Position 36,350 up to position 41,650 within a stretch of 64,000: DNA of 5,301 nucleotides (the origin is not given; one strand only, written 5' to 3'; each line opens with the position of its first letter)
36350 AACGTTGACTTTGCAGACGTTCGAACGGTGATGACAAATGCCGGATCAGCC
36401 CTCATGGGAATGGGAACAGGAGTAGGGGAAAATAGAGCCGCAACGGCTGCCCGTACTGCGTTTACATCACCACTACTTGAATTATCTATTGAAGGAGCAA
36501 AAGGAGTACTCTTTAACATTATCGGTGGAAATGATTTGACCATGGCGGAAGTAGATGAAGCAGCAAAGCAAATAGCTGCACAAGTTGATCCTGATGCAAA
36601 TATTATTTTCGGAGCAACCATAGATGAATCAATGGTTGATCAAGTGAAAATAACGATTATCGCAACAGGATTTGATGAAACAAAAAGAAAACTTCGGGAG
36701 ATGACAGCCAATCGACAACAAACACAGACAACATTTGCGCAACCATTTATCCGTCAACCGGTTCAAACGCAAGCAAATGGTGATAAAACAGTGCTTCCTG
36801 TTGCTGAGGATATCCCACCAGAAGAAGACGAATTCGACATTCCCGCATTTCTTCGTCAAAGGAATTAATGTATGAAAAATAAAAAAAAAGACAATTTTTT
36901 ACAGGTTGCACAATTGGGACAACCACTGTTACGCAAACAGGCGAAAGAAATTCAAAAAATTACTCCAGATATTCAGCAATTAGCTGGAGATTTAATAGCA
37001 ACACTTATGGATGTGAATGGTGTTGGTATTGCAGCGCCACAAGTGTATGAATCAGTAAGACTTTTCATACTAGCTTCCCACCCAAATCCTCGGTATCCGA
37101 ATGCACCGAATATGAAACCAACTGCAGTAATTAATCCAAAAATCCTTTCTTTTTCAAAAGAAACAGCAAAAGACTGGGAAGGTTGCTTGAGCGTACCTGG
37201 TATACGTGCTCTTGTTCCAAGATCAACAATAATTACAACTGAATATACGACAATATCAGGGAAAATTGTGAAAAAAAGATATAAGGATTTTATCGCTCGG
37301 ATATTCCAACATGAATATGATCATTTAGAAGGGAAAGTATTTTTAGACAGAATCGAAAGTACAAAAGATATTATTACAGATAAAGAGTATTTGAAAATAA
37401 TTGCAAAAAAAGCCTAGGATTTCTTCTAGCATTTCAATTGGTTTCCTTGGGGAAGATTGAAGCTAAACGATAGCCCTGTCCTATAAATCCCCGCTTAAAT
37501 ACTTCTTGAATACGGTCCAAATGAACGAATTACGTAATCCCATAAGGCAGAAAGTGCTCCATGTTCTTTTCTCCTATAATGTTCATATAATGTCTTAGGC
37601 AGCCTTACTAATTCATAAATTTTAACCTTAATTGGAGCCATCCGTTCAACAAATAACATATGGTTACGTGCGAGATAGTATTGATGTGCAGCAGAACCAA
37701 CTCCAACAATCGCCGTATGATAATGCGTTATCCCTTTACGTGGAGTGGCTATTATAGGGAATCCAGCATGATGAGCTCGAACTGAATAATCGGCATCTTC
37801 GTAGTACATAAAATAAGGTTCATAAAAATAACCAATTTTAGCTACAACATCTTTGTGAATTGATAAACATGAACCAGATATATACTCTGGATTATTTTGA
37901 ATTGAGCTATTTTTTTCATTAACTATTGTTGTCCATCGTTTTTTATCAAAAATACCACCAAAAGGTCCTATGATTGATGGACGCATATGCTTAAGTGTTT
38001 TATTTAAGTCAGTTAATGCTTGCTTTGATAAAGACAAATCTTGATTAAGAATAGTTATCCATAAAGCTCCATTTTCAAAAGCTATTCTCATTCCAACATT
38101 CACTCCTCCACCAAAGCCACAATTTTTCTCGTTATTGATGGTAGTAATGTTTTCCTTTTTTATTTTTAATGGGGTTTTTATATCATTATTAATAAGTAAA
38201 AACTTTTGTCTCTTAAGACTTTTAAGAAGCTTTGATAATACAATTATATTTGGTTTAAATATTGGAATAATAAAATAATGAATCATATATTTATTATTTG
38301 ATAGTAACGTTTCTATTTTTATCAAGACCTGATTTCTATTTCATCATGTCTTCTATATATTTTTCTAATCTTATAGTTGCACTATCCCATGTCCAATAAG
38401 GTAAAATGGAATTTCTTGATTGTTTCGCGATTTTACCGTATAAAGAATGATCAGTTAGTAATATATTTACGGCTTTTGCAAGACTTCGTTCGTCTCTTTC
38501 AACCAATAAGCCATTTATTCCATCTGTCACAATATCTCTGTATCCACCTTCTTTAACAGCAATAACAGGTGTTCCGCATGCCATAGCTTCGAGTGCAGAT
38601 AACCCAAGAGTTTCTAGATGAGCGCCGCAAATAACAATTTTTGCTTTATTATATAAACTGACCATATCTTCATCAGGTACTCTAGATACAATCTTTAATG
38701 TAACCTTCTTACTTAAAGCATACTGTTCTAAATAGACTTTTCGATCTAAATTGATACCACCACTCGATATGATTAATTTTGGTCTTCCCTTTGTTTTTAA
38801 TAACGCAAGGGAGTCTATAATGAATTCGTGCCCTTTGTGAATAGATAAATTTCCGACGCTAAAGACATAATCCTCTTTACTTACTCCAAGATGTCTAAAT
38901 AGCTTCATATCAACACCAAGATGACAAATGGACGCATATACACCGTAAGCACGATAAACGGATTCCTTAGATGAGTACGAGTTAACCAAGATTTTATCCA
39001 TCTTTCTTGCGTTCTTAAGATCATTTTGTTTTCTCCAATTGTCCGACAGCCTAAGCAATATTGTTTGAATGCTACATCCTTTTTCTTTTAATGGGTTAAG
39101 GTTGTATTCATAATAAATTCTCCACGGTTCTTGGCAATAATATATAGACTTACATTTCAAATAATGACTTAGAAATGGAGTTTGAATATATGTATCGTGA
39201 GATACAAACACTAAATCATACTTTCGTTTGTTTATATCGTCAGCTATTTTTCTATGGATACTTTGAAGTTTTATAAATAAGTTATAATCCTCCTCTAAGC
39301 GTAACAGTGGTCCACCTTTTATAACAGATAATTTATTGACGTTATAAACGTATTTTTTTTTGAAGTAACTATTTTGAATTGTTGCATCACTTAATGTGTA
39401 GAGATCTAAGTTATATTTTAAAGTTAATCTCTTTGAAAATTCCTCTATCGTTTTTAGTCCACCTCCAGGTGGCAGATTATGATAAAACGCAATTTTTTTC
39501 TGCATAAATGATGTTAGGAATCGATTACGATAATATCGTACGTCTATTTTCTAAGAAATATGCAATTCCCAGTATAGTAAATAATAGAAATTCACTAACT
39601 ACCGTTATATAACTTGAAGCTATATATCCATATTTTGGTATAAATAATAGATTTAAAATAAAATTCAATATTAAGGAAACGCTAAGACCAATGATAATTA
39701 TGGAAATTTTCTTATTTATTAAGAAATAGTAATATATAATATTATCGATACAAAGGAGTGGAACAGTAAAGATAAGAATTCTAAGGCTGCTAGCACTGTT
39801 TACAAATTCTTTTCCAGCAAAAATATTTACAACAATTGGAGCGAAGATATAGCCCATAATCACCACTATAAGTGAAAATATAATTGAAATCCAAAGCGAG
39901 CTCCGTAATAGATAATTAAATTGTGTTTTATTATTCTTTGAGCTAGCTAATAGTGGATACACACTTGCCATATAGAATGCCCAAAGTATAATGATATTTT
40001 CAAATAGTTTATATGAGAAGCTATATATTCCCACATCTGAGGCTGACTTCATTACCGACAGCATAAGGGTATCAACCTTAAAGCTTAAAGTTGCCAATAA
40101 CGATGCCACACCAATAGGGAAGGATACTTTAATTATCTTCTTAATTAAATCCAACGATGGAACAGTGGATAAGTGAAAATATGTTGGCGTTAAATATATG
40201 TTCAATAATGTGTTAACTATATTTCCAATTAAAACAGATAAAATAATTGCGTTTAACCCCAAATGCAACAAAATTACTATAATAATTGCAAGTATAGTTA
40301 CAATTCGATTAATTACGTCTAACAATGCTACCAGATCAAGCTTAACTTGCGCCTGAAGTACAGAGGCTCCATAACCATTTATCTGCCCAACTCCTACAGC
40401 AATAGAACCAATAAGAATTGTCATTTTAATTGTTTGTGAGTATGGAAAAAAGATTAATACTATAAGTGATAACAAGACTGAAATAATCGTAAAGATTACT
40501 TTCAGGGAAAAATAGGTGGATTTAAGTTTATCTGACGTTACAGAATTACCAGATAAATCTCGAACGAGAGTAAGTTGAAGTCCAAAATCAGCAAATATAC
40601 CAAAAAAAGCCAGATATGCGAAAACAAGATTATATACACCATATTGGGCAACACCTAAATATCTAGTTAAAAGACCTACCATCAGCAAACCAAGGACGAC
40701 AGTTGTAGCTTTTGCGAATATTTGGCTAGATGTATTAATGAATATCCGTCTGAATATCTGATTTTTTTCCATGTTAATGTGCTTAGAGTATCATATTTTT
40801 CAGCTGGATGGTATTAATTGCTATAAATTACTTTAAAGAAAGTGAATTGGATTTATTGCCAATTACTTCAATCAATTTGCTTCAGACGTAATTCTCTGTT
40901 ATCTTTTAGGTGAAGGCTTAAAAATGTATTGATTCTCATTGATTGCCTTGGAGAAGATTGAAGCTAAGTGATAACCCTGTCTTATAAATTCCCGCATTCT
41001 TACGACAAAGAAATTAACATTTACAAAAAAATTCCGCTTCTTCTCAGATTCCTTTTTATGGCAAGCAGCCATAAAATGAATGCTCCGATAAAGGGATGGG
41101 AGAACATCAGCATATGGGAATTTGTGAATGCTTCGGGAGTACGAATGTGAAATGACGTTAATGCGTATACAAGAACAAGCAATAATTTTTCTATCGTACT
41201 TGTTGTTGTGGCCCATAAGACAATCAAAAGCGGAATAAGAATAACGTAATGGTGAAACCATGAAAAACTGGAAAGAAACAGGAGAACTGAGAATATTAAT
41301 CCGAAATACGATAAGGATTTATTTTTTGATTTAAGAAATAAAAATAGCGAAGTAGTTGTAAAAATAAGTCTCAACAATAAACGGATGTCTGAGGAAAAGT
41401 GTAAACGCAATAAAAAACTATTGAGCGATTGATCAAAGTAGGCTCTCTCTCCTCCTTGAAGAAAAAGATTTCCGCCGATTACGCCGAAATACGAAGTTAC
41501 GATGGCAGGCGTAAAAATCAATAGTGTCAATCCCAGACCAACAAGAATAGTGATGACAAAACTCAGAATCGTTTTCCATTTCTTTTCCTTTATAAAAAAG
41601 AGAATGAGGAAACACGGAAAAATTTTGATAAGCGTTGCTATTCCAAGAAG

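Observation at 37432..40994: ~63-bp imperfect direct repeats bracket a minus-strand GT2-GT4-Wzx cassette; all 6 core mismatches are transitions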

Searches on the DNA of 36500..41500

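Call 11: search_rna_families(source=window, start=36500, end=41500, threshold=evalue, max_evalue=10)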
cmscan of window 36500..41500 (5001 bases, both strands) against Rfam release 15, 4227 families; matches with E-value up to 10: 5.
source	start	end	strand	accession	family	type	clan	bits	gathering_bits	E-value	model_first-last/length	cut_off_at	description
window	38310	38365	-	RF04266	mir-9412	Gene; miRNA;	-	19.6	70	4.3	1-64/64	no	mir-9412 microRNA precursor family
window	37009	37089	+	RF03727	mir-3477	Gene; miRNA;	-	19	108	5.9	1-92/92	no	mir-3477 microRNA precursor family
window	38408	38550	-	RF02486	GlsR23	Gene; snRNA; snoRNA; HACA-box;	-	18.8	100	1.7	1-151/151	no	Small nucleolar RNA GlsR23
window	41347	41398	-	RF02753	ES173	Gene; sRNA;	-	18.3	90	6.9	1-64/64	no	ES173 sRNA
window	37259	37346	-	RF02120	FTX_2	Gene; lncRNA;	-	17.9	48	5.4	1-97/97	no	FTX transcript, XIST regulator conserved region 2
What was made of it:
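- There is no Rfam match at E<=10 (call 11).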

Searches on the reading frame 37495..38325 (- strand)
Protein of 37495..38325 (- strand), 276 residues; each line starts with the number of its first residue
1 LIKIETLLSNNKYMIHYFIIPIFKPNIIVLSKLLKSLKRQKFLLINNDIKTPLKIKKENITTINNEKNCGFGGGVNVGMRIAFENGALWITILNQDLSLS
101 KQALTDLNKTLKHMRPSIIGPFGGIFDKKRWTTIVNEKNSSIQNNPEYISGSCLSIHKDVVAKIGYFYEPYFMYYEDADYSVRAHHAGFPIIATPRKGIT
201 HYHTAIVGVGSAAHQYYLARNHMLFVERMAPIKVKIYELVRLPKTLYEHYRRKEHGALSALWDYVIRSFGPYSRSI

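Call 13: search_protein_families(library=pfam, proteins=[window:37495-38325:-])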
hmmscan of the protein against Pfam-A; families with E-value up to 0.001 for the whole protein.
window:37495-38325:- (276 aa): 1 family
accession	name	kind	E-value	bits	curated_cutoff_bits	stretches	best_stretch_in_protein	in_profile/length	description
PF00535.33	Glycos_transf_2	-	1.3e-05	25.6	23.3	1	31-135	14-128/168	Glycosyl transferase family 2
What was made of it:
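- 37495..38325 (-): GT2 glycosyltransferase, cargo. Pfam Glycos_transf_2 (call 13).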

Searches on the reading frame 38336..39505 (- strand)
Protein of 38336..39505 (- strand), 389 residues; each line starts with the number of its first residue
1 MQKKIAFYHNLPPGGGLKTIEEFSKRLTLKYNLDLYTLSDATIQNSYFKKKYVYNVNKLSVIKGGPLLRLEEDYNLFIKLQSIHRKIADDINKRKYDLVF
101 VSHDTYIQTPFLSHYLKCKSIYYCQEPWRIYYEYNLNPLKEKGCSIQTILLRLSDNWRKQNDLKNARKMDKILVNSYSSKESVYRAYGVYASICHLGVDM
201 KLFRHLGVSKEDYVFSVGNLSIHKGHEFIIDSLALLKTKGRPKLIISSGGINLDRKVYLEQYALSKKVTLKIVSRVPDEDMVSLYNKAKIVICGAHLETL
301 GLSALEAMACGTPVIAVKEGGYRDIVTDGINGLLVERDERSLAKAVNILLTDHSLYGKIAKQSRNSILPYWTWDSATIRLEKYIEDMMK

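Call 13: search_protein_families(library=pfam, proteins=[window:38336-39505:-])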
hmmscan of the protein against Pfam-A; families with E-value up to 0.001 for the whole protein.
window:38336-39505:- (389 aa): 5 families
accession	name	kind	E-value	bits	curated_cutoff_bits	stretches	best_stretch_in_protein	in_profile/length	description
PF00534.26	Glycos_transf_1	-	3.3e-32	111.8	26.4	1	209-365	13-171/172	Glycosyl transferases group 1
PF13692.12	Glyco_trans_1_4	-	1.5e-23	84.1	27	1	213-352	3-142/142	Glycosyl transferases group 1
PF13524.12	Glyco_trans_1_2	-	9.6e-10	39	25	1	269-375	28-137/144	Glycosyl transferase-like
PF20706.3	GT4-conflict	-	5.5e-06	26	26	1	279-377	273-382/385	Family 4 Glycosyltransferase in conflict systems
PF02350.25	Epimerase_2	-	0.00018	20.9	30.6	1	265-362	239-329/347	UDP-N-acetylglucosamine 2-epimerase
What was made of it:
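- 38336..39505 (-): GT4 glycosyltransferase, cargo. Pfam Glycos_transf_1, E 3e-32 (call 13).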

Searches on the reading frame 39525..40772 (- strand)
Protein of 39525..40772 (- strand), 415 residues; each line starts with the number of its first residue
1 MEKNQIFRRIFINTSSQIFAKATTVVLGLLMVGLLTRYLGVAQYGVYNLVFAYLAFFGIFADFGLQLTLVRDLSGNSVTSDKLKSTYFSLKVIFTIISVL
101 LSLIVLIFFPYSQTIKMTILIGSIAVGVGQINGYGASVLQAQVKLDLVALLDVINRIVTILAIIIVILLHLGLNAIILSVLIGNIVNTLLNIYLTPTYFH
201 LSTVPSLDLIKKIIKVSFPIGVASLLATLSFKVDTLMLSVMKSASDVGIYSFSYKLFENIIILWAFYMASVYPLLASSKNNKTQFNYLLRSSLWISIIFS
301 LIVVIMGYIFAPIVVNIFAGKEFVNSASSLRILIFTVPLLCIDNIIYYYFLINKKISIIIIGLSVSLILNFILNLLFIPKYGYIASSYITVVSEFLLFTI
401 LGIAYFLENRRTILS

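Call 13: search_protein_families(library=pfam, proteins=[window:39525-40772:-])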
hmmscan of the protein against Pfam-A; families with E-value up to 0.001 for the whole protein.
window:39525-40772:- (415 aa): 3 families
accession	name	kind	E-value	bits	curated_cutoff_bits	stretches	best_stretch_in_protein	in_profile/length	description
PF01943.22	Polysacc_synt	-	1.4e-24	87.5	28.2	1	13-277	4-272/274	Polysaccharide biosynthesis protein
PF13440.11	Polysacc_synt_3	-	9.1e-17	61.7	23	1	34-326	1-291/293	Polysaccharide biosynthesis protein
PF01554.23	MatE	-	5.5e-08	33.1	24.9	1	219-375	1-160/161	MatE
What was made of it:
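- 39525..40772 (-): Wzx-type flippase (Polysacc_synt), cargo. Pfam Polysacc_synt, E 1.4e-24 (call 13).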
